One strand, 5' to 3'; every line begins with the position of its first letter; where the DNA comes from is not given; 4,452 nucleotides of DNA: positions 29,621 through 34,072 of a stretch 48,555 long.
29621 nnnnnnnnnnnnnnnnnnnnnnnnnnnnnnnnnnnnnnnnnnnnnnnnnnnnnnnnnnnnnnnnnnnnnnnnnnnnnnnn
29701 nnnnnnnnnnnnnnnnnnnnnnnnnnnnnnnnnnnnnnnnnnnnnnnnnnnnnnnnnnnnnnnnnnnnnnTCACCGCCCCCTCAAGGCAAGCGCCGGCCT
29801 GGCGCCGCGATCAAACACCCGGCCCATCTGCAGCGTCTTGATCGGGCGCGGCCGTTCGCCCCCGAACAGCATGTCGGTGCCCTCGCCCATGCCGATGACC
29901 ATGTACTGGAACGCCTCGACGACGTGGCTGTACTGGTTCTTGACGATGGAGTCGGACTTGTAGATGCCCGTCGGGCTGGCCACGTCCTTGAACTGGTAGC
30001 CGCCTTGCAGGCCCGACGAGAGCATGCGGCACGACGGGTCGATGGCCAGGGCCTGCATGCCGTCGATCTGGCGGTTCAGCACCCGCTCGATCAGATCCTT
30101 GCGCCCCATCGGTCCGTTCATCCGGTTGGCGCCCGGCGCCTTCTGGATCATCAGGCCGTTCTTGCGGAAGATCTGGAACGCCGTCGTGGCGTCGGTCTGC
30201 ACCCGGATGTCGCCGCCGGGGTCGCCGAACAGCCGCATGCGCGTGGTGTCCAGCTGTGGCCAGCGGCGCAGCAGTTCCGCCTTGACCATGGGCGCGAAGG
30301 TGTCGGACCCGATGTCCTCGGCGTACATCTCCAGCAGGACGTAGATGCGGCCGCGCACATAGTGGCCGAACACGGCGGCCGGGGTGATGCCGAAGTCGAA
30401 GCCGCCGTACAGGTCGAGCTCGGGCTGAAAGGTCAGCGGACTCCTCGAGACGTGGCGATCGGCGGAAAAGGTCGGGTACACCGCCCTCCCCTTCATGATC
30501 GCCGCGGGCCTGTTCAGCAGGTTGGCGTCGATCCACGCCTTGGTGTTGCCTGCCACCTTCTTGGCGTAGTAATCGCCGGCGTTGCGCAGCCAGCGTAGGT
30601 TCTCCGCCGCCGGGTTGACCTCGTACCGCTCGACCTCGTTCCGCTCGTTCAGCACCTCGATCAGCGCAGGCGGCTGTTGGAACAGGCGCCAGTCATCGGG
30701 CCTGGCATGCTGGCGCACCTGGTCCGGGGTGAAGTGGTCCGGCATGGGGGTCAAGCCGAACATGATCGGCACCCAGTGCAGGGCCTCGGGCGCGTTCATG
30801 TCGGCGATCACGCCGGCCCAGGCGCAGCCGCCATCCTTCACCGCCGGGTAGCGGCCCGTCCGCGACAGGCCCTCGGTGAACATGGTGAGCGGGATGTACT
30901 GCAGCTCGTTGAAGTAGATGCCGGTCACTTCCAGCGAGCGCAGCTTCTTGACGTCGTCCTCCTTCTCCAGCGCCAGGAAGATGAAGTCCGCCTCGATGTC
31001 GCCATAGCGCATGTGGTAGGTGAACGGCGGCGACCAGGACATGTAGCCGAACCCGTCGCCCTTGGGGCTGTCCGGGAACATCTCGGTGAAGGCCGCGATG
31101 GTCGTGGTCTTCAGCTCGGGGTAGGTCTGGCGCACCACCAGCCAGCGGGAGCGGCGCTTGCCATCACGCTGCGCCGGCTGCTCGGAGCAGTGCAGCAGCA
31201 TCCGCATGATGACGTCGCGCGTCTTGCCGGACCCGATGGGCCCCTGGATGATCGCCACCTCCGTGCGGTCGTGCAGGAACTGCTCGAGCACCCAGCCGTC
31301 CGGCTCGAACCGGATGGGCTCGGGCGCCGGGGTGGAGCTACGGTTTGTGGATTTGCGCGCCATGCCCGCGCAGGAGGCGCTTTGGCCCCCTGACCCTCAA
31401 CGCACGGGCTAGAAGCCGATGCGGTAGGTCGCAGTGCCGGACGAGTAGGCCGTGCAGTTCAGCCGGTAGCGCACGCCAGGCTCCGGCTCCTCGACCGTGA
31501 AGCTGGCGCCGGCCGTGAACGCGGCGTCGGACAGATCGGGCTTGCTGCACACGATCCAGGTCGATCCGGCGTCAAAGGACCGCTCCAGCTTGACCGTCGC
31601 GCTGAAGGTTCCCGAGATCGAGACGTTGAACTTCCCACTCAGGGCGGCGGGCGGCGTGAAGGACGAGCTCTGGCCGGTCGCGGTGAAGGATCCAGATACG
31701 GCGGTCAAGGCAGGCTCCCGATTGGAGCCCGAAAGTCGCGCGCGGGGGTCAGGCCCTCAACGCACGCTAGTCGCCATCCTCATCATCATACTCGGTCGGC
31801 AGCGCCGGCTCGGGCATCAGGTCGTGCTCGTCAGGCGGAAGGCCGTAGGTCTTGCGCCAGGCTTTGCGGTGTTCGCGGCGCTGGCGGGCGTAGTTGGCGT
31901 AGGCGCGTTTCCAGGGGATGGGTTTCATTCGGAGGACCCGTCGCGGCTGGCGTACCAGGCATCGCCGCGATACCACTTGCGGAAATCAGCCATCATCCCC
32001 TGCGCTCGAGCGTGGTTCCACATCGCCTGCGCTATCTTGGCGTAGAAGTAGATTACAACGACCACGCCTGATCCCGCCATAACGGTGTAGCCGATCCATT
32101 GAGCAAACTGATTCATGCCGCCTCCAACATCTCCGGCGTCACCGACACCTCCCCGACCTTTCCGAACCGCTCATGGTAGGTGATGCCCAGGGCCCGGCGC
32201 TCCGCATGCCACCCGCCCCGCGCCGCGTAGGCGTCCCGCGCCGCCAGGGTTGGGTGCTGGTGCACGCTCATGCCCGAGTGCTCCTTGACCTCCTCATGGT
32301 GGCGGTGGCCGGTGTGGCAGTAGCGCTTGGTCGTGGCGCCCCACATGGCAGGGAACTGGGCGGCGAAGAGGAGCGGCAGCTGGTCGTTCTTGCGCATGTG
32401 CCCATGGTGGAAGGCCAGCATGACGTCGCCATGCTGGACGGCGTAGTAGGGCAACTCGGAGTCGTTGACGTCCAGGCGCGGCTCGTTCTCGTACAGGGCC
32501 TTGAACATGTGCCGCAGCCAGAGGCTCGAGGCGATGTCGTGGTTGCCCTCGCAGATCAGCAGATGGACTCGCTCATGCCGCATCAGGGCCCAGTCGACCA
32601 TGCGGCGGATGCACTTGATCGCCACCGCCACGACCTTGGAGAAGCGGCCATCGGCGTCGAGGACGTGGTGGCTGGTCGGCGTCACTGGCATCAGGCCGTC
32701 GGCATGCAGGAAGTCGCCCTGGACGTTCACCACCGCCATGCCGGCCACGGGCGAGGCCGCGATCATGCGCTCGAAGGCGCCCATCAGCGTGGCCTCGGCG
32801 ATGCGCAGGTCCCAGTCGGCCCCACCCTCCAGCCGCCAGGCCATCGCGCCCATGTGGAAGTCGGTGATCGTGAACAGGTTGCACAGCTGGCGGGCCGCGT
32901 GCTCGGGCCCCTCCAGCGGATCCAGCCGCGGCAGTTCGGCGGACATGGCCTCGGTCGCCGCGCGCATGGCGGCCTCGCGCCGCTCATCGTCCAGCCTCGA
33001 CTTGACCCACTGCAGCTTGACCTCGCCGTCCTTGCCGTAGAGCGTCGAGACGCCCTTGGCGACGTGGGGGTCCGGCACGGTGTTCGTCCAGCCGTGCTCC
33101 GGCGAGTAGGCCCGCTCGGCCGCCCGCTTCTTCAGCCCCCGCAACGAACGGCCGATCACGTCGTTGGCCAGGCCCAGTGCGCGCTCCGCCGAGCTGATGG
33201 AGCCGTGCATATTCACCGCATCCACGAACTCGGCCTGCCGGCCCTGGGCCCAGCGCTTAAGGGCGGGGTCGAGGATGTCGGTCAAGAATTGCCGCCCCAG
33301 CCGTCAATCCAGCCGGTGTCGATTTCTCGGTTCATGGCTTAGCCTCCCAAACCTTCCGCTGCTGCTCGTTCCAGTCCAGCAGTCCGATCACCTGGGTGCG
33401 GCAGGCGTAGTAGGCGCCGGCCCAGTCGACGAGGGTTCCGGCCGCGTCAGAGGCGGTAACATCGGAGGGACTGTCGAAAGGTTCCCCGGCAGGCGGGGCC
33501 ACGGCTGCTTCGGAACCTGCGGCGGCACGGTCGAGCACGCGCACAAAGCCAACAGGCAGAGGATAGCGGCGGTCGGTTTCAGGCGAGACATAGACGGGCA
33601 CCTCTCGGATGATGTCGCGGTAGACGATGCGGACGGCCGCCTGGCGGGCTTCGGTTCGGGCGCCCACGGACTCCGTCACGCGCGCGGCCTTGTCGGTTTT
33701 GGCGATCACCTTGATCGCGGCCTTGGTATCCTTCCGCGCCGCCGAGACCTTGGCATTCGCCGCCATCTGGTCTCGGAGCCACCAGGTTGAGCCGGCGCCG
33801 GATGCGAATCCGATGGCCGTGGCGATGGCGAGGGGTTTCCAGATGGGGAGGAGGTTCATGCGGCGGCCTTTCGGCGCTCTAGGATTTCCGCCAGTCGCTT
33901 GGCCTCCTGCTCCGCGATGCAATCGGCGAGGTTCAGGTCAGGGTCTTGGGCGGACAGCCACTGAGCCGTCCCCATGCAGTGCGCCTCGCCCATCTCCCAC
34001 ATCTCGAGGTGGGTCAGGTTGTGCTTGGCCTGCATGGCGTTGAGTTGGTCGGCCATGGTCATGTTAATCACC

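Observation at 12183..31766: Exact 11-mer late box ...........: seven copies, one orientation, in the late operon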

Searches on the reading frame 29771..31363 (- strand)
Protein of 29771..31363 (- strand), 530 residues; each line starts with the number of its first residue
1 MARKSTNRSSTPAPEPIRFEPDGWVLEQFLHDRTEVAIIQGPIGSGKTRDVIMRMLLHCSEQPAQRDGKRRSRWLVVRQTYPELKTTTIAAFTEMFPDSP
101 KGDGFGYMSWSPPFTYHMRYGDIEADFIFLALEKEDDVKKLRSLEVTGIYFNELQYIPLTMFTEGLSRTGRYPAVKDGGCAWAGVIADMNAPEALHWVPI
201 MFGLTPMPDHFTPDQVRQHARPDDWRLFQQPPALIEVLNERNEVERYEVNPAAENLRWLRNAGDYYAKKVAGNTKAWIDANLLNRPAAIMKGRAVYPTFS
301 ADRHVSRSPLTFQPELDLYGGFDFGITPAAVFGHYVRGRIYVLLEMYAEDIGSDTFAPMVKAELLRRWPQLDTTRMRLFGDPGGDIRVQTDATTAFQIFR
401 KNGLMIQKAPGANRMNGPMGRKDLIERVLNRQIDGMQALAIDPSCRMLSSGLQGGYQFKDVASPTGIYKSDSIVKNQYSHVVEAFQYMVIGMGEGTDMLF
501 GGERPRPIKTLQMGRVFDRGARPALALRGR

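Call 9: search_protein_families(library=phrogs, proteins=[window:29771-31363:-], max_evalue=0.001)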
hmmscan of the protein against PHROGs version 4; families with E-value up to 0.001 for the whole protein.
window:29771-31363:- (530 aa): 3 families
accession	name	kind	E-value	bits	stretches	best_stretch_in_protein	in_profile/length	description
phrog_2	-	head and packaging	1.2e-16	61.6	1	18-490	263-590/807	terminase large subunit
phrog_979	-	head and packaging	1.4e-08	34.9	1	27-168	159-287/642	terminase large subunit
phrog_10250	-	head and packaging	4.2e-06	27.6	1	294-446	24-175/228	terminase large subunit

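Call 14: find_related_loci(query=window:29771-31363:-, collection=viral_contigs, flank=10000)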
Query window:29771-31363:- (530 aa) in viral_contigs; peptide patterns used: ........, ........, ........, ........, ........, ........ (x = any residue, [..] = any of these).
17 stretches matched a pattern; 15 encode a relative of the query (tblastn E <= 1e-3); 15 distinct loci.
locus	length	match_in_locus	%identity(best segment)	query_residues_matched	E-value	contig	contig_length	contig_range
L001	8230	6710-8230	86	1-506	0e+0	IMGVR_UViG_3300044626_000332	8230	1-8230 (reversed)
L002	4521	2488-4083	78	1-530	0e+0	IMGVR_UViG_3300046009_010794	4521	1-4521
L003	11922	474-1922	87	1-482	0e+0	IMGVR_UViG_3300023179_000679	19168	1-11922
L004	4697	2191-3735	72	1-522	0e+0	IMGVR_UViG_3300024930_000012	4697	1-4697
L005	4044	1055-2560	71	17-522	0e+0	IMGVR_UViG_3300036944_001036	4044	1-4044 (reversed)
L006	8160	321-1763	71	1-482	0e+0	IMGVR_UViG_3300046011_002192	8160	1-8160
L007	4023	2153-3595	71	1-482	0e+0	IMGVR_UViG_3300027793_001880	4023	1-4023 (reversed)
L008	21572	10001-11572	69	2-522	0e+0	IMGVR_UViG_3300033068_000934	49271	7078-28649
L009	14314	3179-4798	58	1-525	0e+0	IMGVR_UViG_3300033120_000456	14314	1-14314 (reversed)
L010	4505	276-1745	63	1-480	0e+0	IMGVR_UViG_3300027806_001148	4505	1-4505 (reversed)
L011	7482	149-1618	63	1-480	0e+0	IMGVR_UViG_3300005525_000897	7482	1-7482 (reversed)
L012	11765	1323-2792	63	1-480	0e+0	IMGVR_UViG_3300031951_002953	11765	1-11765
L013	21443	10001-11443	71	1-482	0e+0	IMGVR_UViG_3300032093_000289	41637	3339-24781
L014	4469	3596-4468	71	1-292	1e-139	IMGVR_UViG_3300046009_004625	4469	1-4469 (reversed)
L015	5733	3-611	87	328-530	2e-116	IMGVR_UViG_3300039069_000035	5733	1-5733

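Call 18: find_related_loci(query=window:29771-31363:-, collection=genome_contigs, flank=10000)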
Query window:29771-31363:- (530 aa) in genome_contigs; peptide patterns used: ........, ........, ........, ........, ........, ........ (x = any residue, [..] = any of these).
75 stretches matched a pattern; 2 encode a relative of the query (tblastn E <= 1e-3); 2 distinct loci.
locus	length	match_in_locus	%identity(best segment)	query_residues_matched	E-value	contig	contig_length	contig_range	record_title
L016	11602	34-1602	69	6-530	0e+0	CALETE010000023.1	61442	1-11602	MAG TPA_asm: uncultured Alphaproteobacteria bacterium isolate SRR6231140_bin.10_CONCOCT_v1.1_MAG genome assembly, contig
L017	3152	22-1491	63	1-480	0e+0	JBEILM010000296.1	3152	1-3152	MAG: Gemmatimonas sp. isolate Sample-104-S78-bin-3 Sample_104_S78-bin_3-k141_505547, whole genome shotgun sequence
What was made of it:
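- Tried and rejected: I could not scan them for the box, because the single genome-collection scan had been spent on TerL (call 18).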

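Call 20: search_dna_similar(query=window:29771-31363:-, collection=phages, mode=protein, max_rows=25)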
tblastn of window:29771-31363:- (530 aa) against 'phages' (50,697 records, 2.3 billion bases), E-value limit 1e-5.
Records with a match: 26; places in all: 26; records where one place covers at least 80% of the query: 20.
Best place of each record, by identity: <60% 26.
By first word of the organism name: Burkholderia 5; Rhizobium 4; Dunaliella 2; Bacteriophage 2; Myxococcus 2; Caudoviricetes 2; Microcystis 1; Pelagibacter 1; Methylophilales 1; Pseudoalteromonas 1; and 5 more.
By host as written in the record: - 7; Rhizobium phaseoli N831 2; Dunaliella viridis var. palmelloides Teodoresco (Chlorophyta) 2; Myxococcus xanthus strain DK883 2; Microcystis wesenbergii 1; Candidadtus Pelagibacter sp. HTCC1062 1; Methylophilales bacterium FZCC2181 1; Burkholderia sp. 1; and 9 more.
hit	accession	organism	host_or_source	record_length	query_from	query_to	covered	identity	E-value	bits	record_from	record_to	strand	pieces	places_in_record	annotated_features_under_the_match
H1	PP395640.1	Microcystis phage Mwe-JY08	Microcystis wesenbergii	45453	19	512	93%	38.7%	6e-97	328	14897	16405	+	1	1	hypothetical protein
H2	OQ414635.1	Pelagibacter phage EXVC031P Hodr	Candidadtus Pelagibacter sp. HTCC1062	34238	17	518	95%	37.5%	2e-106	355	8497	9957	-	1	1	hypothetical protein (x2)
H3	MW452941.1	Methylophilales phage MEP301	Methylophilales bacterium FZCC2181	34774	29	498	89%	33.8%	2e-66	239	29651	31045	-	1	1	terminase large subunit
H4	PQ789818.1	Burkholderia phage vB_E332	Burkholderia sp.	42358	17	505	92%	31.9%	1e-61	225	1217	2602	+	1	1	terminase large subunit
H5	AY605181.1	Burkholderia phage BcepC6B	-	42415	17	505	92%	31.9%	2e-60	222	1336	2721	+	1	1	g03: putative TerL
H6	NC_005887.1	Burkholderia phage BcepC6B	Burkholderia cepacia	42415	17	505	92%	31.9%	2e-60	222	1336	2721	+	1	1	TerL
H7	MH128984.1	Burkholderia phage vB_BmuP_KL4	-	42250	17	505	92%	31.3%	3e-57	212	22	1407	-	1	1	large terminase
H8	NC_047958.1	Burkholderia phage vB_BmuP_KL4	-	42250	17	505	92%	31.3%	3e-57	212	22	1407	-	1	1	TerL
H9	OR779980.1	Pseudoalteromonas phage vB_Pun_Y3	Pseudoalteromonas nigrifaciens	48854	8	491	91%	31.5%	1e-62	228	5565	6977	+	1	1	terminase large subunit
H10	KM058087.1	Cronobacter phage vB_CsaP_Ss1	Cronobacter sakazakii ATCC BAA 894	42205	6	508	95%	30.1%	1e-54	204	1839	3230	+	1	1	putative terminase | hypothetical protein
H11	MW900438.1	Vibrio phage vB_ValP_VA-RY-3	Vibrio alginolyticus RY-3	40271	41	503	87%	32.4%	5e-56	208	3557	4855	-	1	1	putative terminase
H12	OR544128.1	Pasteurella phage Pmp11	Pasteurella multocida Past22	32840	36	491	86%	31.8%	2e-63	230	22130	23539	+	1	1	terminase large subunit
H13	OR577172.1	Pseudomonas phage Rollin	Pseudomonas aeruginosa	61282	30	494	88%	29.8%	6e-53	199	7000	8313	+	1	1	hypothetical protein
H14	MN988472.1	Rhizobium phage RHph_TM3_14A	Rhizobium etli T3_14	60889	25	506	91%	28.3%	1e-36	151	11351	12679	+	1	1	terminase large subunit protein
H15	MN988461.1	Rhizobium phage RHph_TM27A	Rhizobium phaseoli N831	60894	25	506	91%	28.3%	1e-36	151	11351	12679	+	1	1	terminase large subunit protein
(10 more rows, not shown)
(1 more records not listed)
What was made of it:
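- Tried and rejected: The best cultured TerL is under 40% identical (call 20).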

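Call 23: find_encoding_contigs(protein=window:29771-31363:-, flank=10000, max_places=6)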
Protein window:29771-31363:- (530 aa): no gene with exactly this product is on record in the collection.

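Call 69: find_homologous_proteins(query=window:29771-31363:-, max_evalue=1e-50)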
Query window:29771-31363:- (530 aa): 930 proteins with E <= 1e-50 among 7864 candidates; the best 120 are listed.
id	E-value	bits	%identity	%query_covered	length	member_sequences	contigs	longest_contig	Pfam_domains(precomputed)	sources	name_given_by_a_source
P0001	0.0e+0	1239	100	100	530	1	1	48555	-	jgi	-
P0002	0.0e+0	1085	86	100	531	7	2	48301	-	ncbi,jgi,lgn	jgi:hypothetical protein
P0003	0.0e+0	1054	84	100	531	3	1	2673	-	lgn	-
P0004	0.0e+0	1050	84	100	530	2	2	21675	-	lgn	-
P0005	4.5e-294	994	78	100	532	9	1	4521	-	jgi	jgi:hypothetical protein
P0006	6.7e-288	974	79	91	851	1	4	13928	PF07591.16,PF13403.12,PF14890.12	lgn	-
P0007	1.3e-263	894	73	98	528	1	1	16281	-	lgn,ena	-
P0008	2.7e-262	889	72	98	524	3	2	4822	-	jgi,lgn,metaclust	metaclust:\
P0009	3.2e-262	889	72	98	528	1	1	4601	-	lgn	-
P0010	2.9e-261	886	73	97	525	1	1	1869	-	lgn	-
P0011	7.6e-251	852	71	95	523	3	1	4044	-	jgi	jgi:hypothetical protein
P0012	2.7e-250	850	69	98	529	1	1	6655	-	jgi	-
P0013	2.9e-247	840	71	91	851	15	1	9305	PF13403.12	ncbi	-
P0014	2.3e-244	830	69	97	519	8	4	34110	-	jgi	jgi:hypothetical protein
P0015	1.1e-243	828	68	99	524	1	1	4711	-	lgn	-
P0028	7.2e-208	710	59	100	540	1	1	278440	-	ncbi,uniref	ncbi:hypothetical protein ACFPIF_15550 [Brevundimonas faecalis]|uniref:hypothetical protein n=1 Tax=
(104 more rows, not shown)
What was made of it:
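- Tried and rejected: It returned nothing (call 23), although the homology search later showed the same 48,555-nt JGI contig (call 69).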

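Call 70: find_encoding_contigs(protein=P0002, flank=10000, max_places=3)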
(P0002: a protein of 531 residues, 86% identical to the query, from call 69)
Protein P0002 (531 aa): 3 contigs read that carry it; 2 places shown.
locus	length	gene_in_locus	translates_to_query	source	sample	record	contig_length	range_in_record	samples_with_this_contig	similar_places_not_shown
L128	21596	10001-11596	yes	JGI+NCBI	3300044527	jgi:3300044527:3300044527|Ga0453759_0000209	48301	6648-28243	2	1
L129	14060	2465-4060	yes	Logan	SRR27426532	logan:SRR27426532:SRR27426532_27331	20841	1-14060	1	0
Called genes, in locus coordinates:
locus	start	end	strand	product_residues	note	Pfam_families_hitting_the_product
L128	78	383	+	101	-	-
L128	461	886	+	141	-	-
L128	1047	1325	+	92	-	-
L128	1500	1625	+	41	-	-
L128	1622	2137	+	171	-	-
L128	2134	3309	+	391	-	-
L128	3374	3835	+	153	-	-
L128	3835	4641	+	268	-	-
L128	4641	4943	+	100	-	-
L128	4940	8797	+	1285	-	-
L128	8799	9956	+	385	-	-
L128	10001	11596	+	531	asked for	-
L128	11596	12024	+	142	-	-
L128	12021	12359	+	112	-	-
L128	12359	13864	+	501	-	PF12236:Head-tail_con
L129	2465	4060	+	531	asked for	-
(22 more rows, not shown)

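Call 71: find_encoding_contigs(protein=P0028, flank=10000, max_places=2)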
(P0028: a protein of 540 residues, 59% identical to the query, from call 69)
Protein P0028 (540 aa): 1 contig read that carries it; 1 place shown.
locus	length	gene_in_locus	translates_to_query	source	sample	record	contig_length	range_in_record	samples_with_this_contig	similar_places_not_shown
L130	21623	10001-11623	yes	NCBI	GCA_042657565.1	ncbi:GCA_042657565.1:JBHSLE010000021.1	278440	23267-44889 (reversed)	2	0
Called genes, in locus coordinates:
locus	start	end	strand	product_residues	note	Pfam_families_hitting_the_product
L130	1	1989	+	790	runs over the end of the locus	PF09250:Prim-Pol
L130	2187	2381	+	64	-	-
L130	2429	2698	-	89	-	-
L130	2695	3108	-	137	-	-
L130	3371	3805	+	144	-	PF13560:HTH_31 (weak)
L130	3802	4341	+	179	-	-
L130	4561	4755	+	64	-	-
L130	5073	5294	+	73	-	-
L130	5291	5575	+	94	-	-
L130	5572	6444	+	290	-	PF00182:Glyco_hydro_19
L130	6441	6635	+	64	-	-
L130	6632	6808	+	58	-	-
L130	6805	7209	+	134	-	-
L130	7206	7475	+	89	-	-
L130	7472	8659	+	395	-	-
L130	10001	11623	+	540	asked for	-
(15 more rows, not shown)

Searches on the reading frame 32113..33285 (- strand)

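Call 9: search_protein_families(library=phrogs, proteins=[window:32113-33285:-], max_evalue=0.001)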
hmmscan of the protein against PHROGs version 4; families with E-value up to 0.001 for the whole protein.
window:32113-33285:- (390 aa): 5 families
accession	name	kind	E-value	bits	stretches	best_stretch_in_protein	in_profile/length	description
phrog_704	-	DNA, RNA and nucleotide metabolism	4.2e-119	399.1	1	25-387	17-389/390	DNA repair exonuclease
phrog_20762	-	unknown function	1.5e-32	113.4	1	273-386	3-117/117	-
phrog_20703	-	unknown function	8.2e-23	82.5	1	63-206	92-235/258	-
phrog_284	-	DNA, RNA and nucleotide metabolism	7.4e-13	49.2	1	72-372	61-382/398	exonuclease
phrog_21891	-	unknown function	4.8e-06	28.3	1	259-358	9-107/130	-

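Call 12: search_protein_families(library=pfam, proteins=[window:32113-33285:-], max_evalue=0.001)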
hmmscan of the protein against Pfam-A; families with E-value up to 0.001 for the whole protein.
window:32113-33285:- (390 aa): 0 families

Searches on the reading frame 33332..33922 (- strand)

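Call 9: search_protein_families(library=phrogs, proteins=[window:33332-33922:-], max_evalue=0.001)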
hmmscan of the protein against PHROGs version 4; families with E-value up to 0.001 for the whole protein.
window:33332-33922:- (196 aa): 2 families
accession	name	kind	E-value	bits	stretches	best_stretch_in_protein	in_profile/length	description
phrog_4952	-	other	2.6e-20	74.1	1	34-191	10-168/171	signal peptide motif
phrog_8821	-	lysis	0.00069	20.7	1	35-143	12-120/130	Rz-like spanin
